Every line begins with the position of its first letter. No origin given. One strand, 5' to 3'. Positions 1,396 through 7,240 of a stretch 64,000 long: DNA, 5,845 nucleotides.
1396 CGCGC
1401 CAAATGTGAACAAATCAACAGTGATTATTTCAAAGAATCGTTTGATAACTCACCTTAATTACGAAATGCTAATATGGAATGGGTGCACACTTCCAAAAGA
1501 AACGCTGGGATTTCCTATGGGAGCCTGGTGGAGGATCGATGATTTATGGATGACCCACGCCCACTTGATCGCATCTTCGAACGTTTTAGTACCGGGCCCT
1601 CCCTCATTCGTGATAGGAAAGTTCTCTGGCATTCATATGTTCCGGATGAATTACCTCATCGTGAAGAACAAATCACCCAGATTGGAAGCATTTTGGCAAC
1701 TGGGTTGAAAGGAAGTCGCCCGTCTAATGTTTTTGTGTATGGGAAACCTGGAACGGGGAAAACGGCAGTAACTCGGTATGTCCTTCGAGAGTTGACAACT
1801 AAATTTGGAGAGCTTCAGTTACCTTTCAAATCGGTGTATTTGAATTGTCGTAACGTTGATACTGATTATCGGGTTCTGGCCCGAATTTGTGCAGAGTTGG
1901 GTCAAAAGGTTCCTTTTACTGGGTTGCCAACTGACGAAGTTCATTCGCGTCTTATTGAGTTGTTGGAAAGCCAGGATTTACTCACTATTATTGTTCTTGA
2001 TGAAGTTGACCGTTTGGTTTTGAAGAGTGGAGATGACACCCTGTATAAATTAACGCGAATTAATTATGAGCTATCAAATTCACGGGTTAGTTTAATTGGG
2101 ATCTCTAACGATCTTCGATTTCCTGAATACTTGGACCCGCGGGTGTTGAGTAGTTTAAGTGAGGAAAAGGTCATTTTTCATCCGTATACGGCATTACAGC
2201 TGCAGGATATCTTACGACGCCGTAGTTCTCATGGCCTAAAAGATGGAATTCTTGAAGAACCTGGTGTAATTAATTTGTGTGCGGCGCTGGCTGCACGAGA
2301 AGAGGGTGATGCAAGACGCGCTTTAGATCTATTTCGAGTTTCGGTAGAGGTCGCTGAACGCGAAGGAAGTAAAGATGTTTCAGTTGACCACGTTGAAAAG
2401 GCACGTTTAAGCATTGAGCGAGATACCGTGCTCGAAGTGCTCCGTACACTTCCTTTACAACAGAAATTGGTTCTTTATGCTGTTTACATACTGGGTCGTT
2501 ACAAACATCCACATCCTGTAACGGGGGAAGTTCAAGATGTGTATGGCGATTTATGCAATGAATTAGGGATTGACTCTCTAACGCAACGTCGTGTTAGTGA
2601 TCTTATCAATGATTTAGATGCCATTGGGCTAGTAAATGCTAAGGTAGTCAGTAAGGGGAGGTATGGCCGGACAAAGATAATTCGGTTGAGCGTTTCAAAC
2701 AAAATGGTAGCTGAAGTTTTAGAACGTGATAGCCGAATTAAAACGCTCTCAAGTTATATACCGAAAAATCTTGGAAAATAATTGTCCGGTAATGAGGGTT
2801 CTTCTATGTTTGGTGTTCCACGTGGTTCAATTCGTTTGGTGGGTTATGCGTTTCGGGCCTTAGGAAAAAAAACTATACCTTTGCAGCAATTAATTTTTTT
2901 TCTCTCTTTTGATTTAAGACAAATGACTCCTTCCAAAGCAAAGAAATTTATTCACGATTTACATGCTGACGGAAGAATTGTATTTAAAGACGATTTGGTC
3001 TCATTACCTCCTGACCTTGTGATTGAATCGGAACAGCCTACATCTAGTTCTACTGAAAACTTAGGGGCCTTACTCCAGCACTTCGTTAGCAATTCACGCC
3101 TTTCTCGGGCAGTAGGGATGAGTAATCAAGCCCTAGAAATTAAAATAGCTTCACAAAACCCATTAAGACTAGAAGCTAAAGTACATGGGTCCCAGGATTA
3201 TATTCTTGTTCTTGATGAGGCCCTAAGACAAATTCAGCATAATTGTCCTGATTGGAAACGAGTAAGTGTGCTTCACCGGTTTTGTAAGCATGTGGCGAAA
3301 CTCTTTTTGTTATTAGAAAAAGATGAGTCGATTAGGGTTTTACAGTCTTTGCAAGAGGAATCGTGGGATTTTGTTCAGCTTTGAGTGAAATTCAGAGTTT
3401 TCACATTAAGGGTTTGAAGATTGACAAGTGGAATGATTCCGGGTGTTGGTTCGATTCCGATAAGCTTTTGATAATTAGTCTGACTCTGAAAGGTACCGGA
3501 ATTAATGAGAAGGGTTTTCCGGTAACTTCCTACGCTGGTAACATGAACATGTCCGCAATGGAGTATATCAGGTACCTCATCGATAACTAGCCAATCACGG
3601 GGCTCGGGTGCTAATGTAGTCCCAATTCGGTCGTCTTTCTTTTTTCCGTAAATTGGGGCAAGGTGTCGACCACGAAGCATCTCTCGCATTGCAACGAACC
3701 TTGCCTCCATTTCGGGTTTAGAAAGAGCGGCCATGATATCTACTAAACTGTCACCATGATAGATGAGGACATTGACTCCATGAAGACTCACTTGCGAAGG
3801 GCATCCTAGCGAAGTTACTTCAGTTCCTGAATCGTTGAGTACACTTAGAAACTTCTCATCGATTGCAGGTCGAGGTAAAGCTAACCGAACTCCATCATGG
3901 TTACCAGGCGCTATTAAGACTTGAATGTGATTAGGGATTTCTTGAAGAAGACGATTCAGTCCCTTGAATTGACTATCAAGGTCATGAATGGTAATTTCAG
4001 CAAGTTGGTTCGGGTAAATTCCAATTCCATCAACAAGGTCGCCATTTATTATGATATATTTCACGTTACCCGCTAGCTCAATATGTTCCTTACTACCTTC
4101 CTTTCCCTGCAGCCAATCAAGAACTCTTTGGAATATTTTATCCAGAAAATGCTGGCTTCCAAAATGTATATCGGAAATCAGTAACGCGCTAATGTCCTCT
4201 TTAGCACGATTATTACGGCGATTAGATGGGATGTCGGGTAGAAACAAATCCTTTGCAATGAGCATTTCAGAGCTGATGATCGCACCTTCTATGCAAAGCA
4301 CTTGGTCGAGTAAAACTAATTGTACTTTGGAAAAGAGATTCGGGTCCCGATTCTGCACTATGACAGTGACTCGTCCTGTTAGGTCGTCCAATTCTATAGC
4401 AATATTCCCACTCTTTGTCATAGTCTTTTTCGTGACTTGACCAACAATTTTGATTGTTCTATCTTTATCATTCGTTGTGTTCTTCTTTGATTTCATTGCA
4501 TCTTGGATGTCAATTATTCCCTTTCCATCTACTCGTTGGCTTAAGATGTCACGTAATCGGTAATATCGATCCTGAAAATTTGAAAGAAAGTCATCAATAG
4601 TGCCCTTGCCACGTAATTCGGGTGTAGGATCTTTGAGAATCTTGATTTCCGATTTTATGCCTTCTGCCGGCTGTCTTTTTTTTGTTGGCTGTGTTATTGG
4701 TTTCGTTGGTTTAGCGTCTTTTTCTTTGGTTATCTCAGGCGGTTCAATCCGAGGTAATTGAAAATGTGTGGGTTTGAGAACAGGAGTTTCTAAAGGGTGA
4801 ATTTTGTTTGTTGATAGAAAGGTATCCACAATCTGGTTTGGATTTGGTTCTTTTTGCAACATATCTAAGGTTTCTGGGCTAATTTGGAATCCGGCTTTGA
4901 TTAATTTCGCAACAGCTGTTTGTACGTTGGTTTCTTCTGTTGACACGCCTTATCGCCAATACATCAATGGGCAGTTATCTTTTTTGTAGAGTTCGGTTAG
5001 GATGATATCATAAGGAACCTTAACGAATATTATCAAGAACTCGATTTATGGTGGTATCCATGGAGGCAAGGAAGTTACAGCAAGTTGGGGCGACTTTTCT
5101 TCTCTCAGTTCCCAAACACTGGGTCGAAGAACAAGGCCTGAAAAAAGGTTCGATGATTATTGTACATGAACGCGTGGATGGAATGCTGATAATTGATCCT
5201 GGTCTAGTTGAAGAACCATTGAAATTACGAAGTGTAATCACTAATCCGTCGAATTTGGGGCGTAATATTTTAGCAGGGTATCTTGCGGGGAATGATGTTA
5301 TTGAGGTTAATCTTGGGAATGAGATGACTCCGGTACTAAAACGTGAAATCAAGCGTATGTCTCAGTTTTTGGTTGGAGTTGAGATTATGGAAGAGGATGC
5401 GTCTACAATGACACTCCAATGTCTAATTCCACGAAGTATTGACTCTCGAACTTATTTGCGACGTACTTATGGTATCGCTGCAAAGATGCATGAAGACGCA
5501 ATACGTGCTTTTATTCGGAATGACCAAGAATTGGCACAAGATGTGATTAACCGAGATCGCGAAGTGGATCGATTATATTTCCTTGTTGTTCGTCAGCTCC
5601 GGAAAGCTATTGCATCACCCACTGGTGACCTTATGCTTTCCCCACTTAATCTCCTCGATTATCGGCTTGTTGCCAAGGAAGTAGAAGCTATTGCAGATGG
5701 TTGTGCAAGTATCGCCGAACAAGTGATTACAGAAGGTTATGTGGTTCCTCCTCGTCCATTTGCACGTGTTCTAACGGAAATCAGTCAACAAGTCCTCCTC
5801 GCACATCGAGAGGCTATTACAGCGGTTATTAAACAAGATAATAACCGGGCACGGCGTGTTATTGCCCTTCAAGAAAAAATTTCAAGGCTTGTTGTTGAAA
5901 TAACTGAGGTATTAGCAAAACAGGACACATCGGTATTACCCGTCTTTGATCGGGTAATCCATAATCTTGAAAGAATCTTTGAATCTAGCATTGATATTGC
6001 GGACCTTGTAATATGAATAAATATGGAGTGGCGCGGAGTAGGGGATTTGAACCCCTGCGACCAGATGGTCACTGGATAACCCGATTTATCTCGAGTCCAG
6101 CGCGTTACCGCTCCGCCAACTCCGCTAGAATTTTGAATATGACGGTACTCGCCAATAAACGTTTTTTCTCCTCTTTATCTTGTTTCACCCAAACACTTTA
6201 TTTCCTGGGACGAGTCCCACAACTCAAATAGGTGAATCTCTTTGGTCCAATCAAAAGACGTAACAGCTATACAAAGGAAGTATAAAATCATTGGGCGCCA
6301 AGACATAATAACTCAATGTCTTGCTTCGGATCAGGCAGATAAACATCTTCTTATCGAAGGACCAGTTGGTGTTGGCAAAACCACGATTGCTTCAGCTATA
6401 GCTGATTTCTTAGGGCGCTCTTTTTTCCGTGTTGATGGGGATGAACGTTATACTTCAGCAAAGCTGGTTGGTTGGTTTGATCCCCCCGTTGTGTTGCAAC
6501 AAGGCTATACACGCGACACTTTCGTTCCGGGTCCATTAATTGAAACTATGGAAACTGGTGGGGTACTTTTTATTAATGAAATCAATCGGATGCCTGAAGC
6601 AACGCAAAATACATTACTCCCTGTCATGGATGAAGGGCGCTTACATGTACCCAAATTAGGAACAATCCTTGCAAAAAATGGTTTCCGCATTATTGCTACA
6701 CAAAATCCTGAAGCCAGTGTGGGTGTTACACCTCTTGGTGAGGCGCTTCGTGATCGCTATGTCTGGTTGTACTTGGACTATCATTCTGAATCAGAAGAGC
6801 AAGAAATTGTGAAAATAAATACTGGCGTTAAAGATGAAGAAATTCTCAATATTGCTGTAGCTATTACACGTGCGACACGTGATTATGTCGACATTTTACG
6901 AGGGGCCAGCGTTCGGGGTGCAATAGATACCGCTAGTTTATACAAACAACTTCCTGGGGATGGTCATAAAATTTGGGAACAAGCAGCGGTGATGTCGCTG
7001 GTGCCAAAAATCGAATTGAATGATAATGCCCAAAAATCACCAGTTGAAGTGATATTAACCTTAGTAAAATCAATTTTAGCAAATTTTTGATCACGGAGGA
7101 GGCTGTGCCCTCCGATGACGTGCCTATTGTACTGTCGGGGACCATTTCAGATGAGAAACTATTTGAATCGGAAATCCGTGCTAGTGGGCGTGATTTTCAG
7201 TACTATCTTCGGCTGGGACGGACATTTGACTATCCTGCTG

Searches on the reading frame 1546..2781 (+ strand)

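Call 8: search_protein_families(library=pfam, proteins=[window:1546-2781:+], max_evalue=0.001)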
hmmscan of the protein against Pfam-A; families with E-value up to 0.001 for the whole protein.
window:1546-2781:+ (411 aa): 10 families
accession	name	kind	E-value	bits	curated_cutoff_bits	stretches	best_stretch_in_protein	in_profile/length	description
PF09079.17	Cdc6_C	-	1.7e-28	98.9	25.1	1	297-390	1-95/96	CDC6, C terminal winged helix domain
PF22703.2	Cdc6_lid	-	1.8e-21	76.2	27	1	220-287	1-67/68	Cdc6 AAA+ ATPase-type lid domain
PF13401.12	AAA_22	-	5.2e-14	53.1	27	1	59-185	5-122/130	AAA domain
PF13191.12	AAA_16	-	1.5e-10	42.3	32.6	1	35-157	1-144/167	AAA ATPase domain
PF00004.35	AAA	-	1.4e-09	38.9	21.2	1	63-204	2-122/131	ATPase family associated with various cellular activities (AAA)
PF22606.2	Cdc6-ORC-like_ATPase_lid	-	1.7e-08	34.7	27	1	214-273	1-59/60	Cdc6/ORC-like, ATPase lid domain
PF05621.17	TniB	-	4.8e-06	26.6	22.4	1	54-158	30-132/189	Bacterial TniB protein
PF01637.24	ATPase_2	-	3.7e-05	24.1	33.2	1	39-172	4-138/225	ATPase domain predominantly from Archaea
PF09848.15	SLFN-g3_helicase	-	0.00045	20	24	1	61-164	3-98/354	Schlafen group 3, DNA/RNA helicase domain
PF00931.28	NB-ARC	-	0.0008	19.2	23.5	0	55-154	14-109/248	NB-ARC domain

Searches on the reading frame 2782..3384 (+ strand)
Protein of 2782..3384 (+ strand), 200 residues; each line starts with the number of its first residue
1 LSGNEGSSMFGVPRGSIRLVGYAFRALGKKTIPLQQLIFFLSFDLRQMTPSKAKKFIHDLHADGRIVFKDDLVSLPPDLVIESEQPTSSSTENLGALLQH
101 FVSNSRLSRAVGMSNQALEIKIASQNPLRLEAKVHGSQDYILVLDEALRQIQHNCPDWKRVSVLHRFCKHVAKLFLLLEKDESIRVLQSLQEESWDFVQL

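Call 8: search_protein_families(library=pfam, proteins=[window:2782-3384:+], max_evalue=0.001)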
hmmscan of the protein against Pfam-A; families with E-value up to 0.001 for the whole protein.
window:2782-3384:+ (200 aa): 1 family
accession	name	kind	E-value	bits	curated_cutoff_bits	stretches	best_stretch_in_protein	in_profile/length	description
PF09999.14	DUF2240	-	0.00013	22.1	22.3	1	20-73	6-59/144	Uncharacterized protein conserved in archaea (DUF2240)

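Call 70: search_protein_families(library=ncbifam, proteins=[window:2782-3384:+], max_evalue=0.001)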
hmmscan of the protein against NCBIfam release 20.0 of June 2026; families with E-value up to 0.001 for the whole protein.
window:2782-3384:+ (200 aa): 0 families

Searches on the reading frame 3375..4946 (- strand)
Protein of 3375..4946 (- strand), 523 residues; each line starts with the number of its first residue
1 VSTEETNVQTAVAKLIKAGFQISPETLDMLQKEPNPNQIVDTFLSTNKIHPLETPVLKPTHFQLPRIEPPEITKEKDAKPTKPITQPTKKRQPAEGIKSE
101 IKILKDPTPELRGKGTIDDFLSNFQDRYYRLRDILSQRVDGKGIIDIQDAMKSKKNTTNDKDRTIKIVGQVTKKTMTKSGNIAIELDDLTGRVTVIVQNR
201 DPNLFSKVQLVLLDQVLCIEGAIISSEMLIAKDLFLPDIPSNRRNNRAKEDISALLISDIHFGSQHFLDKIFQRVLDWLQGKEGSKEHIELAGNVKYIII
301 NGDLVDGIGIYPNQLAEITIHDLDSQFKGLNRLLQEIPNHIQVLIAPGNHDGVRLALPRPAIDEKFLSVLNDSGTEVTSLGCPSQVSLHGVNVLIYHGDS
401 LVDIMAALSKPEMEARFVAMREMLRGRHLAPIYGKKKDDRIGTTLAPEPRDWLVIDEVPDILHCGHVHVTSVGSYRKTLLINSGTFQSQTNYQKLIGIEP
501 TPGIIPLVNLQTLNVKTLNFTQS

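Call 8: search_protein_families(library=pfam, proteins=[window:3375-4946:-], max_evalue=0.001)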
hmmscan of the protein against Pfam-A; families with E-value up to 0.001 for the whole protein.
window:3375-4946:- (523 aa): 4 families
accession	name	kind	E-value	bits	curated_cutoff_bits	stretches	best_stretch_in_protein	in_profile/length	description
PF04042.21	DNA_pol_E_B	-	7.8e-17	61.8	29.1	1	256-466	3-203/210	DNA polymerase alpha/epsilon subunit B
PF00149.33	Metallophos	-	1e-10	42.8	21.5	1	255-469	4-190/191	Calcineurin-like phosphoesterase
PF12850.12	Metallophos_2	-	7.4e-08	33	27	1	256-491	5-140/154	Calcineurin-like phosphoesterase superfamily domain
PF01336.31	tRNA_anti-codon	-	0.0002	21.7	27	1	165-225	1-59/75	OB-fold nucleic acid binding domain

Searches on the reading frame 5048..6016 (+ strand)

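Call 8: search_protein_families(library=pfam, proteins=[window:5048-6016:+], max_evalue=0.001)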
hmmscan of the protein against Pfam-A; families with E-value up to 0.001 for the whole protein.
window:5048-6016:+ (322 aa): 2 families
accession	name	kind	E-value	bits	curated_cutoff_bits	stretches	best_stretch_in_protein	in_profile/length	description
PF01895.24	PhoU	-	2.9e-25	88.9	23.5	2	138-226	2-89/89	PhoU domain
PF04014.23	MazE_antitoxin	-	1.2e-05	25.6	24.7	1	11-51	2-42/48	Antidote-toxin recognition MazE, bacterial antitoxin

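Call 69: search_protein_families(library=padloc, proteins=[window:5048-6016:+], max_evalue=0.01)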
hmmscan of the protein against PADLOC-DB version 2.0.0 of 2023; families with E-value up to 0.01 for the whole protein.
window:5048-6016:+ (322 aa): 0 families

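Call 70: search_protein_families(library=ncbifam, proteins=[window:5048-6016:+], max_evalue=0.001)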
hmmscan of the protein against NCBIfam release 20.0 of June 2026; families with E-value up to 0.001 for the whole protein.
window:5048-6016:+ (322 aa): 2 families
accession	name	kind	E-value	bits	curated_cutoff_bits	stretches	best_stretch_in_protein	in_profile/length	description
TIGR02135.1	phoU_full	equivalog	2e-15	57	130.25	1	133-227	114-204/212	phosphate signaling complex protein PhoU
NF008332.0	PRK11115.1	equivalog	2.7e-08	33.6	342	1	144-227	135-214/239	phosphate signaling complex protein PhoU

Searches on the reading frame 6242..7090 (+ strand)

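Call 8: search_protein_families(library=pfam, proteins=[window:6242-7090:+], max_evalue=0.001)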
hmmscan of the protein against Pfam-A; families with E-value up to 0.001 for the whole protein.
window:6242-7090:+ (282 aa): 11 families
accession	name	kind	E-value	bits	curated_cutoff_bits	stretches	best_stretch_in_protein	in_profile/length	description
PF07728.20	AAA_5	-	1.6e-24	86.9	22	1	35-172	1-138/139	AAA domain (dynein-related subfamily)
PF07726.17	AAA_3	-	1.7e-17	63.9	27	1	35-174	1-130/131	ATPase family associated with various cellular activities (AAA)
PF00004.35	AAA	-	3.8e-10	40.8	21.2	1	36-154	1-109/131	ATPase family associated with various cellular activities (AAA)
PF00158.32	Sigma54_activat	-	9.5e-10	38.8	20.2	1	105-157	93-144/168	Sigma-54 interaction domain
PF05496.18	RuvB_N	-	8.7e-09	35.8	27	0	27-61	27-61/159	Holliday junction DNA helicase RuvB P-loop domain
PF07724.20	AAA_2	-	3.6e-07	30.8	27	1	36-151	6-121/166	AAA domain (Cdc48 subfamily)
PF00493.29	MCM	-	1.7e-05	24.5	23.3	1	31-158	55-175/224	MCM P-loop domain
PF13401.12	AAA_22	-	0.00042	21.1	27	1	32-125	4-104/130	AAA domain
PF13191.12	AAA_16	-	0.00051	21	32.6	0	21-69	7-63/167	AAA ATPase domain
PF01078.27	Mg_chelatase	-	0.00065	19.6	20.3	0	33-58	22-47/207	Magnesium chelatase, subunit ChlI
PF20030.5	bpMoxR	-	0.00096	18.7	27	0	13-134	11-126/205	MoxR domain in the MoxR-vWA-beta-propeller ternary systems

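Call 69: search_protein_families(library=padloc, proteins=[window:6242-7090:+], max_evalue=0.01)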
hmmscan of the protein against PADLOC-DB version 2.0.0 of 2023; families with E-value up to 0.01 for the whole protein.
window:6242-7090:+ (282 aa): 9 families
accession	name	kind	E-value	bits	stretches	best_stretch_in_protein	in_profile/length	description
PDLC04140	mad8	-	0.00019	19.1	1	32-99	26-70/314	mads_8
PDLC01993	RtcR--CARF_AAA_HTH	-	0.00033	17.2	0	105-157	278-329/523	-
PDLC01995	RtcR_PspF2--CARF_AAA_HTH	-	0.00038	17.7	0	106-152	262-307/481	-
PDLC04232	IetA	-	0.00049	17.6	1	34-65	117-148/330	-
PDLC01994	RtcR_PspF1--CARF_AAA_HTH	-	0.0012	16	0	105-160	250-304/468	-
PDLC04606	PDC-M37B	-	0.0014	15.9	0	36-58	177-199/390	-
PDLC02196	IetA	-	0.0057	14.1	1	32-59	121-148/374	-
PDLC04231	IetA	-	0.0063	14.3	1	34-67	118-151/262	-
PDLC03838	DolB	-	0.0087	13.3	0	35-63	168-196/375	-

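Call 70: search_protein_families(library=ncbifam, proteins=[window:6242-7090:+], max_evalue=0.001)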
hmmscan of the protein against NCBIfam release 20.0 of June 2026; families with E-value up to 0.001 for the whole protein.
window:6242-7090:+ (282 aa): 22 families
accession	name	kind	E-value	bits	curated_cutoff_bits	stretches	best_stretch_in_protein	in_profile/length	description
TIGR02640.1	gas_vesic_GvpN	equivalog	1.5e-22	80.4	266.8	1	31-230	19-232/262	gas vesicle protein GvpN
NF047784.1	MadB_ATPase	equivalog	8.3e-21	74.4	475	2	89-243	120-270/298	MadB family AAA-type ATPase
TIGR00635.1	ruvB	equivalog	1.1e-12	47.6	299.05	2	99-214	75-193/305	Holliday junction branch migration DNA helicase RuvB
NF000868.0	PRK00080.1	equivalog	8e-11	41.4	282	2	99-202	96-201/330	Holliday junction branch migration DNA helicase RuvB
TIGR02442.1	Cob-chelat-sub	hypoth_equivalog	4.5e-08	32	779.45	1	71-194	97-212/641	putative cobaltochelatase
TIGR02639.1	ClpA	equivalog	3.3e-07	28.9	993.15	1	35-135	489-586/734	ATP-dependent Clp protease ATP-binding subunit ClpA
TIGR02031.1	BchD-ChlD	equivalog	3.5e-06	26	499.55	1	28-203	11-190/608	magnesium chelatase ATPase subunit D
TIGR02903.1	spore_lon_C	equivalog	9.9e-06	24.3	678.8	1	16-134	156-294/615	Lon family ATP-dependent protease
TIGR00763.1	lon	equivalog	1.6e-05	23.6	608.05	1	27-64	347-384/795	endopeptidase La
NF008263.0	PRK11034.1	equivalog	1.7e-05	23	1350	1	35-134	490-586/758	ATP-dependent Clp protease ATP-binding subunit ClpA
NF033606.1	heat_AAA_ClpK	exception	2e-05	22.7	1900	1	36-155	646-764/949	heat shock survival AAA family ATPase ClpK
NF009883.0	PRK13341.1-4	equivalog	3e-05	22.1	668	0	16-56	39-78/729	AAA family ATPase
TIGR03346.1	chaperone_ClpB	equivalog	7.3e-05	21.3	1232.1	1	37-154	599-715/853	ATP-dependent chaperone ClpB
TIGR01818.1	ntrC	equivalog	7.5e-05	21.7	558.6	0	105-155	228-277/463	nitrogen regulation protein NR(I)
NF009881.0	PRK13341.1-2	equivalog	0.00024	19.1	651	0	15-133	35-137/736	AAA family ATPase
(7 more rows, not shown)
